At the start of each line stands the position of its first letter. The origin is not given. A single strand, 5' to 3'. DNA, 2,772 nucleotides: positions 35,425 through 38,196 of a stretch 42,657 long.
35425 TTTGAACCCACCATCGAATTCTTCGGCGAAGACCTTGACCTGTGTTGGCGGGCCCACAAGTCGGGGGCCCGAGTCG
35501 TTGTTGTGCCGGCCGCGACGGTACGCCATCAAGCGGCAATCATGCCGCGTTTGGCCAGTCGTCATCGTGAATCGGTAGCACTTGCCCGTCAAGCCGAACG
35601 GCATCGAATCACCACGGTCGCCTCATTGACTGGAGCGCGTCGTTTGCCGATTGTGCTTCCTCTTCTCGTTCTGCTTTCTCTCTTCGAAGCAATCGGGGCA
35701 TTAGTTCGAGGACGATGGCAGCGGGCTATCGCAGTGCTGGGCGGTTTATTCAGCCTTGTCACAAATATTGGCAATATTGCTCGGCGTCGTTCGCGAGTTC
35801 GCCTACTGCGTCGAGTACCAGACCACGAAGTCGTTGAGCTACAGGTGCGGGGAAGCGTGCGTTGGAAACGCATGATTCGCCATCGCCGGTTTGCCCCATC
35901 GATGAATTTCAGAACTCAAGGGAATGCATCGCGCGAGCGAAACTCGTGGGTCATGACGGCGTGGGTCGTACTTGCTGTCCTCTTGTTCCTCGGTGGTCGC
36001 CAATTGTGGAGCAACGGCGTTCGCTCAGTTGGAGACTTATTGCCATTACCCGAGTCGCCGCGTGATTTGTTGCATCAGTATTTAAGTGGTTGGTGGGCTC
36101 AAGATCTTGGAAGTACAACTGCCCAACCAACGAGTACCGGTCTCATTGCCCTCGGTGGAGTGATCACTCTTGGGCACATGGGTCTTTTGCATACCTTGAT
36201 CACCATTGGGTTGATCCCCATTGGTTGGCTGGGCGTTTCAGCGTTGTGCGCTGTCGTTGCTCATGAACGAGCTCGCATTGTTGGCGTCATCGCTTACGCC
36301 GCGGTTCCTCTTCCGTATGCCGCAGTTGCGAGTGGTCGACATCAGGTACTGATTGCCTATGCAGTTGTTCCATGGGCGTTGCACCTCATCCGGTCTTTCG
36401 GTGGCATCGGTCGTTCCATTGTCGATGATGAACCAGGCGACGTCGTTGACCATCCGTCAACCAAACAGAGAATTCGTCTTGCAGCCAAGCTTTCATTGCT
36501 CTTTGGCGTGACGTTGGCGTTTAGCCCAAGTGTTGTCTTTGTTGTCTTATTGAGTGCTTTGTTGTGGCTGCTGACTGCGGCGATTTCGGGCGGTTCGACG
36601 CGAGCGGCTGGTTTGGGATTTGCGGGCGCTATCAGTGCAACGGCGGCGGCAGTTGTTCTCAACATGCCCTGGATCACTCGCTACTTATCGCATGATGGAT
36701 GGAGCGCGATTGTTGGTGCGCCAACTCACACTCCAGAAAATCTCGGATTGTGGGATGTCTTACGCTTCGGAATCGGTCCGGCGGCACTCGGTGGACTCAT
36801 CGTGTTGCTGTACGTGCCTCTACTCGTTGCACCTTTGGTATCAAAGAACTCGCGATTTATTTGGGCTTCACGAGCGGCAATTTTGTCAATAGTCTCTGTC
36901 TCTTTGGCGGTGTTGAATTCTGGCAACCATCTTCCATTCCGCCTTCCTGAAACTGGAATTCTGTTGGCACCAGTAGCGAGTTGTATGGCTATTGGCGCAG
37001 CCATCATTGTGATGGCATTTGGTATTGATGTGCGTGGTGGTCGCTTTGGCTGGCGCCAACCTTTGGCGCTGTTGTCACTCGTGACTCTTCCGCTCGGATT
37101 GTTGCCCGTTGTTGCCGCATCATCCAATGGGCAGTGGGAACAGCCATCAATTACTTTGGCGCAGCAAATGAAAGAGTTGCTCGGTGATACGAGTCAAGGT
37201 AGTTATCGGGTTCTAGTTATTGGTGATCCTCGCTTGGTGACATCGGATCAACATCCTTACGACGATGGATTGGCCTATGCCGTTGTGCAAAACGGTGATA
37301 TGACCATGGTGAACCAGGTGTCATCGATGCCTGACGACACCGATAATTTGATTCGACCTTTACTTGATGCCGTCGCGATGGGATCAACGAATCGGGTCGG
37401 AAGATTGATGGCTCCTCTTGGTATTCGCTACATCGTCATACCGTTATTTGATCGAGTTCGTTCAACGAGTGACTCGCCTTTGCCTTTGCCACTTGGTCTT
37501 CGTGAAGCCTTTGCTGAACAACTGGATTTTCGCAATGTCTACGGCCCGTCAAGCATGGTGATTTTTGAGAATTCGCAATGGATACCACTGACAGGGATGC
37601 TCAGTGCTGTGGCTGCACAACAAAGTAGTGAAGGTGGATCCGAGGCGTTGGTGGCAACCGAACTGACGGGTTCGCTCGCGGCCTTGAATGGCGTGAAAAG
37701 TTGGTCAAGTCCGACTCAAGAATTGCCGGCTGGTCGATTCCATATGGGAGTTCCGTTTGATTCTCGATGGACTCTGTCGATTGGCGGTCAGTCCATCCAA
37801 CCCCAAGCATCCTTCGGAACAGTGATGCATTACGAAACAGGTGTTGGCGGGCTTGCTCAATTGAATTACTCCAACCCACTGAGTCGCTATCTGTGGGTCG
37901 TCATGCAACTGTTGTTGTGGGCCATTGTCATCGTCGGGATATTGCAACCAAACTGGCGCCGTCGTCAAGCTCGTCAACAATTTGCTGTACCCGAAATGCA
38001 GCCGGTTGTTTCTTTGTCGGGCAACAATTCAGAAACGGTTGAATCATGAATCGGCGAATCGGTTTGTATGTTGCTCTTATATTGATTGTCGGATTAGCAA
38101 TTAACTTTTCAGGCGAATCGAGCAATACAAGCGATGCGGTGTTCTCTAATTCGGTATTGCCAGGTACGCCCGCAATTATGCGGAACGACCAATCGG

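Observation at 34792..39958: Translationally coupled trio (GT2-fused polytopic giant + four-module DUF5719-like exoprotein + membrane CxxC thioredoxin-fold protein): candidate uncharacterised envelope-glycan machine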

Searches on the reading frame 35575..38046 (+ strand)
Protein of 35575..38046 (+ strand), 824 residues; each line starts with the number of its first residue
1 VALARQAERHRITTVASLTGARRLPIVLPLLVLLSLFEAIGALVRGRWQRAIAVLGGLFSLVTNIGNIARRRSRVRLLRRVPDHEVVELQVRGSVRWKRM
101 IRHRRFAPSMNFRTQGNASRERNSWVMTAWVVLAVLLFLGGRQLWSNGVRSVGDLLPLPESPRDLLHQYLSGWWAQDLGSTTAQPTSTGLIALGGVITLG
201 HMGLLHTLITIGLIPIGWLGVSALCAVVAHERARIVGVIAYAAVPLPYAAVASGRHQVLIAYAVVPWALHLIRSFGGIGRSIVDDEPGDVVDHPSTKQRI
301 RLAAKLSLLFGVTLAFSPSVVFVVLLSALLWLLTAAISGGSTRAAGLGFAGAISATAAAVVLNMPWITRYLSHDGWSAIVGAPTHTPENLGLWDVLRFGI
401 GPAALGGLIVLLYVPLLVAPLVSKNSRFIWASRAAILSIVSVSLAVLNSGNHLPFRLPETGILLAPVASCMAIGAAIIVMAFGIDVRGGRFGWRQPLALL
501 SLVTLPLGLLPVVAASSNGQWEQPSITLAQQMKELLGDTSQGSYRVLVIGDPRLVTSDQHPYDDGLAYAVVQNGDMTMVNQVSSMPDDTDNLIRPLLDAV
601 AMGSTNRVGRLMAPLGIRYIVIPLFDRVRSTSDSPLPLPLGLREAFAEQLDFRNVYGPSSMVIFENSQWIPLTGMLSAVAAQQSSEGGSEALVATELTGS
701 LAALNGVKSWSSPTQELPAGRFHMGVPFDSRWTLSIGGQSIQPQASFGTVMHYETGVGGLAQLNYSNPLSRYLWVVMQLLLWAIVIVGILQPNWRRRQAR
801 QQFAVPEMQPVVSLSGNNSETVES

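Call 28: predict_structure(alignment_id=A1)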
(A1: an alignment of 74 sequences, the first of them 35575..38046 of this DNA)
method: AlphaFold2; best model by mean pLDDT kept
length: 824 residues; sequences in the alignment: 74
mean_pLDDT: 87.5   pTM: 0.85
mean pLDDT of the five models: 87.5, 85.7, 83.9, 82.6, 82.5
residues with pLDDT >= 90: 525; 70-90: 217; 50-70: 41; < 50: 41
segments of 3 or more residues with pLDDT < 50: 91-120, 815-824
pLDDT, mean of each block of 10 residues (from residue 1): 74 79 82 85 70 86 83 76 65 47 41 41 84 96 94 93 94 87 92 96 96 97 93 96 96 95 98 90 74 91 97 96 97 92 95 97 92 90 79 93 87 97 92 97 95 92 97 97 79 89 96 89 91 92 95 86 90 91 82 94 93 96 90 84 93 92 96 96 88 89 90 94 95 95 94 95 94 95 95 75 56 49 42
secondary structure, 60 per line:
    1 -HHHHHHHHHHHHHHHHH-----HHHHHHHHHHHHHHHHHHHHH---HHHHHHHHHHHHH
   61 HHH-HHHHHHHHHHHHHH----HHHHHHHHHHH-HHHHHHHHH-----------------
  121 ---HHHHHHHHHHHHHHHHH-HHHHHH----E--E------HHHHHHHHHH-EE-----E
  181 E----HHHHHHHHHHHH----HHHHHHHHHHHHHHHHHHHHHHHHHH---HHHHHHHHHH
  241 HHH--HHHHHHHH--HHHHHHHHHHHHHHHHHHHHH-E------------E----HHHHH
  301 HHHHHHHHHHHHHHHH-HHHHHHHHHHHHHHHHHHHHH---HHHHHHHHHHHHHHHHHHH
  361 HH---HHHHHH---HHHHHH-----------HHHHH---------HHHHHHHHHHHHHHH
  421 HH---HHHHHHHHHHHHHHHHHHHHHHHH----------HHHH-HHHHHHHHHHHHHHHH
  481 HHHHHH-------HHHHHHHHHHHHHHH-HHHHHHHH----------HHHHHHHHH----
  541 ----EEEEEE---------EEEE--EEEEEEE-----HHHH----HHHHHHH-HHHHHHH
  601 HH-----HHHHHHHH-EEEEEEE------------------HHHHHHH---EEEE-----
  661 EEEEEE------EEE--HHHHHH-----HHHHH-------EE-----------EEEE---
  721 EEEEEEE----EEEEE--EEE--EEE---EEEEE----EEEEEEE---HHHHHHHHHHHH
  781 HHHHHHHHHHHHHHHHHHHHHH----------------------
elements in order (helices of 4 or more, strands of 3 or more residues): H2-18 H24-44 H48-63 H65-78 H83-93 H95-103 H124-140 H142-147 H162-171 H186-197 H202-227 H231-243 H246-253 H256-276 H296-316 H318-338 H342-362 H366-371 H375-380 H392-396 H406-422 H426-449 H460-463 H465-486 H494-508 H510-517 H528-536 E545-550 E560-563 E566-572 H578-581 H586-592 H594-602 H608-615 E617-623 H642-648 E652-655 E661-666 E673-675 H678-683 H689-693 E714-717 E721-727 E732-736 E739-741 E744-746 E750-754 E759-765 H769-802

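Call 32: fold_search(model_id=the predicted structure, library=pdb)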
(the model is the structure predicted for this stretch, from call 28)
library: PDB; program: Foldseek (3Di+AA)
matches with E <= 10: 580; with E <= 0.001: 16
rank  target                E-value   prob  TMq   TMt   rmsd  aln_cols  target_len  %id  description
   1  6wby                  3.8e-09  1.00  0.36  0.25  21.2       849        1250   12  Single-Particle Cryo-EM Structure of Arabinofuranosyltransferase AftD from Mycobacteria, Mutant R1389S Class 2 (released 2020-05-13)
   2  6w98_A                3.8e-09  1.00  0.36  0.25  21.1       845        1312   12  Single-Particle Cryo-EM Structure of Arabinofuranosyltransferase AftD from Mycobacteria (released 2020-05-13)
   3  6wbx                  2.3e-08  1.00  0.32  0.23  23.2       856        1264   12  Single-Particle Cryo-EM Structure of Arabinofuranosyltransferase AftD from Mycobacteria, Mutant R1389S Class 1 (released 2020-05-13)
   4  3wak                  9.4e-06  1.00  0.37  0.36  12.5       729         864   13  Crystal structure of the Archaeoglobus fulgidus oligosaccharyltransferase (O29867_ARCFU) in the apo form (released 2013-10-30)
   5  8age_A                2.0e-05  1.00  0.41  0.50   8.0       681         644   11  Structure of yeast oligosaccharylransferase complex with acceptor peptide bound (released 2022-12-07)
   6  8if8_B                4.3e-05  1.00  0.37  0.45   9.4       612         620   11  Arabinosyltransferase AftA (released 2023-05-31)
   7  8agb_A                6.2e-05  1.00  0.38  0.47  11.8       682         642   11  Structure of yeast oligosaccharylransferase complex with lipid-linked oligosaccharide bound (released 2022-12-07)
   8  8b6l_I                7.3e-05  1.00  0.36  0.42   9.9       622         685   12  Subtomogram average of the human Sec61-TRAP-OSTA-translocon (released 2022-12-07)
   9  5f15                  7.3e-05  1.00  0.35  0.49  10.8       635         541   12  Crystal Structure of ArnT from Cupriavidus metallidurans bound to Undecaprenyl phosphate (released 2016-02-17)
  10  6s7o_A                1.0e-04  1.00  0.38  0.46   9.2       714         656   11  Cryo-EM structure of human oligosaccharyltransferase complex OST-A (released 2019-12-18)
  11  7e9s_A                1.2e-04  1.00  0.36  0.34   9.5       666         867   11  Archaeal oligosaccharyltransferase AglB from Archaeoglobus fulgidus in complex with an inhibitory peptide and a dolich (released 2021-09-08)
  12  8agc_A                1.3e-04  1.00  0.38  0.44  12.1       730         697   12  Structure of yeast oligosaccharylransferase complex with lipid-linked oligosaccharide and non-acceptor peptide bound (released 2022-12-07)
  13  6ezn_F                1.6e-04  1.00  0.37  0.45  15.5       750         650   10  Cryo-EM structure of the yeast oligosaccharyltransferase (OST) complex (released 2018-01-17)
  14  3waj                  2.4e-04  1.00  0.33  0.35  11.3       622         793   12  Crystal structure of the Archaeoglobus fulgidus oligosaccharyltransferase (O29867_ARCFU) complex with Zn and sulfate (released 2013-10-30)
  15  5ezm                  3.1e-04  1.00  0.36  0.51   8.6       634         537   13  Crystal Structure of ArnT from Cupriavidus metallidurans in the apo state (released 2016-02-17)
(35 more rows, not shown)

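Call 35: find_related_loci(query=A1, collection=genome_contigs, flank=8000)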
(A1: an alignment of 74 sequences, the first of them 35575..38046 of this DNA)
Query A1 (824 aa) in genome_contigs; peptide patterns used: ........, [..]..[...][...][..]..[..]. (x = any residue, [..] = any of these).
600 stretches matched a pattern (row limit reached: there are more); 279 encode a relative of the query (tblastn E <= 1e-3); the best 80 are kept; 80 distinct loci.
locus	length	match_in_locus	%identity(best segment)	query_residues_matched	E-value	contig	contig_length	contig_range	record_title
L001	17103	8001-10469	89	2-824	0e+0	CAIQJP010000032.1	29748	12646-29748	MAG: uncultured actinobacterium isolate Kiruna3_bin-4227 genome assembly, contig: bin-4227:032/165, whole genome shotgun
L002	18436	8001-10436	81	2-817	0e+0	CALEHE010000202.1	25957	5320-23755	MAG TPA_asm: uncultured actinobacterium isolate ERR2206778_bin.10_CONCOCT_v1.1_MAG genome assembly, contig: ERZ889842.26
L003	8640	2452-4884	50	9-817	0e+0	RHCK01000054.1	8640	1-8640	MAG: Acidimicrobiia bacterium isolate WBB_6_010 contig_100_53, whole genome shotgun sequence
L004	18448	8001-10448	82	2-817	0e+0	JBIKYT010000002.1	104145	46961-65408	MAG: Ilumatobacteraceae bacterium isolate ME2015-10-15_3300034096_group6_bin169 Rohwer_bin30_scaffold_16_c1, whole genom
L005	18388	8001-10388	50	1-788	0e+0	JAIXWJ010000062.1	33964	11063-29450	MAG: Actinomycetes bacterium isolate D4_MAG_00014 pond_D4_MAG_00014_000000000030, whole genome shotgun sequence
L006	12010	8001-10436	51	9-815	0e+0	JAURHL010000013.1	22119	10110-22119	MAG: Acidimicrobiales bacterium isolate SFB_649D_50_51 NODE_13_length_22119_cov_2.798294, whole genome shotgun sequence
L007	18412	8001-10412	50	9-818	0e+0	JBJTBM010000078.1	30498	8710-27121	MAG: Acidimicrobiia bacterium isolate samp_4332_metabat2_21 samp_4332_658670, whole genome shotgun sequence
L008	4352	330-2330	52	116-782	0e+0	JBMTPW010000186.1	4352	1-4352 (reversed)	MAG: Ilumatobacteraceae bacterium isolate Tbon_V4_S23_100percent_par_Tbon_V4_S23_metabat.52 NODE_15597_length_4352_cov_3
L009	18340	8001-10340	47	6-786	0e+0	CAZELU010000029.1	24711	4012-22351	MAG TPA_asm: uncultured Bifidobacterium sp. isolate SRP278252_co3_52 genome assembly, contig: NODE_3324_length_24711_cov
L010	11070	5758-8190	45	6-821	0e+0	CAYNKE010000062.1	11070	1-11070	MAG TPA_asm: uncultured Bifidobacterium sp. isolate SRP124364_co1_10 genome assembly, contig: NODE_6744_length_11070_cov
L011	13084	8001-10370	40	7-787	6e-166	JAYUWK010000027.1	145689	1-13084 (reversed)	MAG: Actinomycetota bacterium isolate GL124_UP_metabat_89 GL124_UP_metabat_89_26, whole genome shotgun sequence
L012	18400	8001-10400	39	7-800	3e-163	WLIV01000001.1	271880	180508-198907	MAG: Actinomycetota bacterium isolate UFOp-RH-14apr17-266 RH-14apr17-266-c1, whole genome shotgun sequence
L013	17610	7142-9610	50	3-821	0e+0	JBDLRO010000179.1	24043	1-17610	MAG: Actinomycetota bacterium isolate icacos_2019_sw_WHONDRS-S19S_0094_B_bin.33 scaffold_409637, whole genome shotgun se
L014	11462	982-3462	40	7-824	1e-158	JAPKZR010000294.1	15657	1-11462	MAG: Actinomycetota bacterium isolate LacPavin_0419_WC53_MAG_62_15 LacPavin_0419_WC53_scaffold_526047, whole genome shot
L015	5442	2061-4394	38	7-775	3e-150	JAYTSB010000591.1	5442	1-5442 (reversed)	MAG: Actinomycetota bacterium isolate GFS_4931 GFS_4931_590, whole genome shotgun sequence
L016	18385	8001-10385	39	9-796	1e-148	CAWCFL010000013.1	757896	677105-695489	MAG: uncultured Acidimicrobiales bacterium isolate MFD09368.bin.2.121 genome assembly, contig: contig_6531, whole genome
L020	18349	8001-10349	36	5-786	5e-143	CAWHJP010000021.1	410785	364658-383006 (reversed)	MAG: Ilumatobacteraceae bacterium isolate MFD02840.bin.2.93 genome assembly, contig: contig_68921, whole genome shotgun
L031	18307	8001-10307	34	9-786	2e-135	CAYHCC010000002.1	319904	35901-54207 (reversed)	MAG TPA_asm: uncultured Acidimicrobium sp. isolate ERP119702_co2_111 genome assembly, contig: NODE_3_length_319904_cov_1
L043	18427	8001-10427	38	9-797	5e-130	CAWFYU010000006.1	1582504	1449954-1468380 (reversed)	MAG: Ilumatobacteraceae bacterium isolate MFD04651.bin.1.223 genome assembly, contig: contig_1686, whole genome shotgun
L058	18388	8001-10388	32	9-822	2e-119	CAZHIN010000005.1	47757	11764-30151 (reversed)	MAG TPA_asm: uncultured Acidimicrobium sp. isolate binchicken_co298_4 genome assembly, contig: NODE_1133_length_47757_co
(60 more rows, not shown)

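Call 37: search_solved_structures(query=A1, max_evalue=0.1, show_alignments=2)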
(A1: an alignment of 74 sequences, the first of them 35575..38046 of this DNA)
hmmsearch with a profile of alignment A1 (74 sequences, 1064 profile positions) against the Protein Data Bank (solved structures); distinct sequences matched with E-value up to 0.1: 3.
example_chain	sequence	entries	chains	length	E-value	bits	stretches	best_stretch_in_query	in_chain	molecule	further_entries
8vh7_A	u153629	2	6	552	0.029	15.2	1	6-97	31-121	Heparosan synthase B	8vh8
8viw_A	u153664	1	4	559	0.03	15.1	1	6-97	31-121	Heparosan synthase B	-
3bcv_A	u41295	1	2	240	0.053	14.3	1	8-104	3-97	Putative glycosyltransferase protein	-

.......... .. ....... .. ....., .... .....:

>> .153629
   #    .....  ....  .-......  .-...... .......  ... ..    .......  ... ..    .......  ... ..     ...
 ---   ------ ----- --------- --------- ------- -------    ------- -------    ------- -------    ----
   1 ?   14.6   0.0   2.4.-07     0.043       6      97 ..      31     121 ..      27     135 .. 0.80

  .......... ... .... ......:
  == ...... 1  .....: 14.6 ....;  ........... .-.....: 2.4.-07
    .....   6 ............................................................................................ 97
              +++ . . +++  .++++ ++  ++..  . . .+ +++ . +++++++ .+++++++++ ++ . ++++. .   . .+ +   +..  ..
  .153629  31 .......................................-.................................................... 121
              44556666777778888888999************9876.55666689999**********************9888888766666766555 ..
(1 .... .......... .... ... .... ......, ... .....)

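Call 42: search_protein_families(library=pfam, proteins=[window:35575-38046:+], max_evalue=10)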
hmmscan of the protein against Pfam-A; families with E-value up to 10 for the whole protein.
window:35575-38046:+ (824 aa): 0 families
